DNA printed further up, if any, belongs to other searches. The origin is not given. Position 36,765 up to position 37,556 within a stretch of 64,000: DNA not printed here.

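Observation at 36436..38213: Heliorhodopsin encoded in an apparent operon with flavodoxin and the DNA-repair methyltransferase Ogt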

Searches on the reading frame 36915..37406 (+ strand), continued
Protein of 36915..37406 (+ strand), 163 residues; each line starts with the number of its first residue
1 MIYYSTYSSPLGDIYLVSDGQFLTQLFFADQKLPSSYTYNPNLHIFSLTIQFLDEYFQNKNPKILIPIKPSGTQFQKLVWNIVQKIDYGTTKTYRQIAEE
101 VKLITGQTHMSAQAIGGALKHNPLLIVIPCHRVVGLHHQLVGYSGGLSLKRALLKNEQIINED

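Call 53: find_encoding_contigs(protein=P0128, flank=4000, max_places=3)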
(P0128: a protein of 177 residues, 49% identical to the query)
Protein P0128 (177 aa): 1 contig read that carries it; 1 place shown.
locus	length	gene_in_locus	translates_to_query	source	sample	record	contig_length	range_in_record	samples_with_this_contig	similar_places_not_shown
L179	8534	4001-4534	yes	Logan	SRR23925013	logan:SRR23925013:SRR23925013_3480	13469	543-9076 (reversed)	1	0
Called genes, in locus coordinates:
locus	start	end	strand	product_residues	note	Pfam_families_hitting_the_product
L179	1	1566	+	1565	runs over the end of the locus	-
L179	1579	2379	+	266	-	PF00041:fn3 (faint)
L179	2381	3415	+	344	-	PF21088:MS_channel_1st, PF00924:MS_channel_2nd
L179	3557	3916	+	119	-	PF00583:Acetyltransf_1, PF13673:Acetyltransf_10 (weak), PF13508:Acetyltransf_7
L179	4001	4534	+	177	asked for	PF02870:Methyltransf_1N, PF01035:DNA_binding_1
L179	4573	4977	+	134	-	-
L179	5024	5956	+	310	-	PF08902:DUF1848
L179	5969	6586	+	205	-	PF02677:QueH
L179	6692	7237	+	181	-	-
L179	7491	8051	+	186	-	PF02659:Mntp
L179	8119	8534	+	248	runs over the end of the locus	-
